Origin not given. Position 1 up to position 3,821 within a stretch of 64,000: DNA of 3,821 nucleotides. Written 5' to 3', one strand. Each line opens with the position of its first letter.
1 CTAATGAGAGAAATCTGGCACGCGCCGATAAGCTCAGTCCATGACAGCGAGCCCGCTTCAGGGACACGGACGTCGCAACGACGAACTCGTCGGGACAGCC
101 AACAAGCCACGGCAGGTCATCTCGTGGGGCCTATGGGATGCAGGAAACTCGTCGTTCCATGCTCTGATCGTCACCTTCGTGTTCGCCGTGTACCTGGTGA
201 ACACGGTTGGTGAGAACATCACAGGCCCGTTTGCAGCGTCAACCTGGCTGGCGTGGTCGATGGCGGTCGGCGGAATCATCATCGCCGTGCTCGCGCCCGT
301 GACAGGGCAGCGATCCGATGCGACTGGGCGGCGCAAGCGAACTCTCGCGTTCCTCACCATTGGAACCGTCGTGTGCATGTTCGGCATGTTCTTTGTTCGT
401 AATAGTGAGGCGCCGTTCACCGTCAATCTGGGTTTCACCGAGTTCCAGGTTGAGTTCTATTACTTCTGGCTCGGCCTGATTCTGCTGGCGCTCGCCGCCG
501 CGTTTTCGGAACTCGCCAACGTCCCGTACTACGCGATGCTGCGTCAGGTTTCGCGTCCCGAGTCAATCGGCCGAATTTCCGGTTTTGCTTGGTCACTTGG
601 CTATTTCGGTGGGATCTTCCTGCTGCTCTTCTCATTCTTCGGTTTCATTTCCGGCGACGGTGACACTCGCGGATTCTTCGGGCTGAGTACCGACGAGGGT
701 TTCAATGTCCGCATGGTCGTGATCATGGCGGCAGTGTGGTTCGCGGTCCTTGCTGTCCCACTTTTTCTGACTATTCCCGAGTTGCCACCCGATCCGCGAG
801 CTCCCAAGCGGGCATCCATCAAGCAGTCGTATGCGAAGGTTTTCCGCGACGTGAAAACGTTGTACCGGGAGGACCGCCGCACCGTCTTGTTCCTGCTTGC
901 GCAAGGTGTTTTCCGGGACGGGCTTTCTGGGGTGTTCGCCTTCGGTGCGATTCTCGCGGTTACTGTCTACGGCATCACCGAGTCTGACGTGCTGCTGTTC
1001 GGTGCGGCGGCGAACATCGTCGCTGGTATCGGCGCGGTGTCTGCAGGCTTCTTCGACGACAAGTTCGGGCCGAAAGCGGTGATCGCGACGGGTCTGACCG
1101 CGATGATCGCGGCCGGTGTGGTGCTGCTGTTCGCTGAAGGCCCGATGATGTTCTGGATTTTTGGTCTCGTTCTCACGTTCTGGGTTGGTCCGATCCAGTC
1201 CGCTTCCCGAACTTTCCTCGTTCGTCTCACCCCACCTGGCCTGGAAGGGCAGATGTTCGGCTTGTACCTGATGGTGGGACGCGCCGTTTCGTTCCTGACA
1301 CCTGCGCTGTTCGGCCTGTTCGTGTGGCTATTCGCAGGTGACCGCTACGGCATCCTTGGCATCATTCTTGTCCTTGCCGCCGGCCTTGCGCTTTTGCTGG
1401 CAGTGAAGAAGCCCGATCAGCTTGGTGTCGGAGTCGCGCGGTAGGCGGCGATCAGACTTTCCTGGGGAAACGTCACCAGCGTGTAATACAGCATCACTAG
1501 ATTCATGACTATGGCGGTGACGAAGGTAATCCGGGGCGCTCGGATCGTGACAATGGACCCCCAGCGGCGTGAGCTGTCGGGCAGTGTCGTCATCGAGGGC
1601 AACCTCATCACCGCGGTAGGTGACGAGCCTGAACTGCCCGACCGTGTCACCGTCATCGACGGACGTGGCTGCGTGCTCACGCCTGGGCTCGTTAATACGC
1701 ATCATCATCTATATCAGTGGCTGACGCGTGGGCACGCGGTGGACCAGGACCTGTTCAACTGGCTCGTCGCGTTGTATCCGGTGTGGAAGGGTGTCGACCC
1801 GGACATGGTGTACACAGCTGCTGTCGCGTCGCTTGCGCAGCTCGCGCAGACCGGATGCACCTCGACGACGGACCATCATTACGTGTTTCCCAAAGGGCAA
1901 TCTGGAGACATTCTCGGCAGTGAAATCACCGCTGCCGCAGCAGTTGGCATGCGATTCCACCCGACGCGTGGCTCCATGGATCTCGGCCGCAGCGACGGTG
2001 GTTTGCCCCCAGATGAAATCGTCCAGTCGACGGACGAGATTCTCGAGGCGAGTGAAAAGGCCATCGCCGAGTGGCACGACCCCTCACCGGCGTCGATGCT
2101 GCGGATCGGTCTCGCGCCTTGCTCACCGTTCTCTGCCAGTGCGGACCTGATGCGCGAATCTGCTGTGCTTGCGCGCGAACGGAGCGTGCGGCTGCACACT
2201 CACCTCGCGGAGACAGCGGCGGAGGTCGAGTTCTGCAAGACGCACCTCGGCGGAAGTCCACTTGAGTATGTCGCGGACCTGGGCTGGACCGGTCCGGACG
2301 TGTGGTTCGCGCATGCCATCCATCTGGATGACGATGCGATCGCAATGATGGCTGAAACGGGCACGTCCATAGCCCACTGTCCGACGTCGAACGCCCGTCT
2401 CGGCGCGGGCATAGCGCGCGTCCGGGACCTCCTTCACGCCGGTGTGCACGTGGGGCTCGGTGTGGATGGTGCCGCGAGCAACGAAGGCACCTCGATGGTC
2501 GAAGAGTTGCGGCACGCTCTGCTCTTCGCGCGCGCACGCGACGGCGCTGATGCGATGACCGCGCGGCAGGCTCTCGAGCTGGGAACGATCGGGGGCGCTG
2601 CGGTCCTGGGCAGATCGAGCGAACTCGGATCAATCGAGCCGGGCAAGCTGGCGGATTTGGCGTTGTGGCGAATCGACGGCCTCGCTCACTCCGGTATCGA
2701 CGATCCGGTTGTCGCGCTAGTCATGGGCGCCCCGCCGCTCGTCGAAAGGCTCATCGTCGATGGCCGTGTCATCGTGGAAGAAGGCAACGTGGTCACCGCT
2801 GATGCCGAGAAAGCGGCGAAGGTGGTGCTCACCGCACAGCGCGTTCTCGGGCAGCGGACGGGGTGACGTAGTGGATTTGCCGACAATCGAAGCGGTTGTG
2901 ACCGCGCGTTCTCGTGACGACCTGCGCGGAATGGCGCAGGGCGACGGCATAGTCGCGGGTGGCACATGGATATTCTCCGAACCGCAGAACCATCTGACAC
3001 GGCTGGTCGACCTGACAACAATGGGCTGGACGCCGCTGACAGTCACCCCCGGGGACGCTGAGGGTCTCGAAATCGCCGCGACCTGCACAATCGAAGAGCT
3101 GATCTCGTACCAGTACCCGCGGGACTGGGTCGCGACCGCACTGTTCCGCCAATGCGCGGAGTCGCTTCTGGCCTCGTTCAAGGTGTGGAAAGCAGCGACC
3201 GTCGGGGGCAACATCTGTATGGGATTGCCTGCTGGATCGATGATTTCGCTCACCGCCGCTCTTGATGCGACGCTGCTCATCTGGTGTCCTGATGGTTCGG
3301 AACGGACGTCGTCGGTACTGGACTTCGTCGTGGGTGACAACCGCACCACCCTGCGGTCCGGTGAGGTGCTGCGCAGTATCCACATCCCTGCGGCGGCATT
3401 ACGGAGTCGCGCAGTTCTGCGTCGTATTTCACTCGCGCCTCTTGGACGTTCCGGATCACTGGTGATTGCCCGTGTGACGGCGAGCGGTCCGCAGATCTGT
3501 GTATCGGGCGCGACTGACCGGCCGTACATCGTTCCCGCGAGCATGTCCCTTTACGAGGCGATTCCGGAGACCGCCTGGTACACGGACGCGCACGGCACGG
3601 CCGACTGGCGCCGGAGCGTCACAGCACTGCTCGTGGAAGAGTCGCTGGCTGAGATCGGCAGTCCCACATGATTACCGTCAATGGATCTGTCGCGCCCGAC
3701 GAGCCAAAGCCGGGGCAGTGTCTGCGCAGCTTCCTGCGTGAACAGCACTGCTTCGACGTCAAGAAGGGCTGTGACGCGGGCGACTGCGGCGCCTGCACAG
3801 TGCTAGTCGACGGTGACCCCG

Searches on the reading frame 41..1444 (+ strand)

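Call 81: search_protein_families(library=pfam, proteins=[window:41-1444:+], max_evalue=0.0001)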
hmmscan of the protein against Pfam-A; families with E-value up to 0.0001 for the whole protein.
window:41-1444:+ (467 aa): 2 families
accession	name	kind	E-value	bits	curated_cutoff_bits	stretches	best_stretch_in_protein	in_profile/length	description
PF11700.14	ATG22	-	7.4e-28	97.9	24.1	1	177-456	191-473/482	Vacuole effluxer Atg22 like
PF07690.21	MFS_1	-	3.4e-25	89.1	33.4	2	45-421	12-347/347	Major Facilitator Superfamily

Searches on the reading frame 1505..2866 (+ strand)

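Call 81: search_protein_families(library=pfam, proteins=[window:1505-2866:+], max_evalue=0.0001)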
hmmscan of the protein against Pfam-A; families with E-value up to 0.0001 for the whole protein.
window:1505-2866:+ (453 aa): 2 families
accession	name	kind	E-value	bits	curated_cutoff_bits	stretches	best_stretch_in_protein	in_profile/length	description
PF01979.26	Amidohydro_1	-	2.9e-60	204.8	25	1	57-397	1-333/345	Amidohydrolase family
PF07969.17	Amidohydro_3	-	2.3e-16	60.8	29.7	1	206-423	256-471/472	Amidohydrolase family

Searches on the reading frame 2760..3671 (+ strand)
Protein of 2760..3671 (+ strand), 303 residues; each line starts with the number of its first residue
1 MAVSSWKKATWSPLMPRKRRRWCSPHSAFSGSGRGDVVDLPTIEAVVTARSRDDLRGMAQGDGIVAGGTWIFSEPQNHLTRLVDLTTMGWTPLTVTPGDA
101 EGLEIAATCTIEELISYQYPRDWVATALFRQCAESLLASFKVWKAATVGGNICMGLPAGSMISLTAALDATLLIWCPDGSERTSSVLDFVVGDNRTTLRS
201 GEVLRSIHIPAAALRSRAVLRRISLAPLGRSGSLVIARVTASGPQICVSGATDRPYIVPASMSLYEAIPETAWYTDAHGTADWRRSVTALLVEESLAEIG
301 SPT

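Call 82: search_protein_families(library=pfam, proteins=[window:2760-3671:+], max_evalue=0.0001)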
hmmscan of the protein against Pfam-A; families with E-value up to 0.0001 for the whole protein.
window:2760-3671:+ (303 aa): 1 family
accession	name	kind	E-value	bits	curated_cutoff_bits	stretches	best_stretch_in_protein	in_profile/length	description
PF00941.27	FAD_binding_5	-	2.3e-18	67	27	1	64-211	26-169/170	FAD binding domain in molybdopterin dehydrogenase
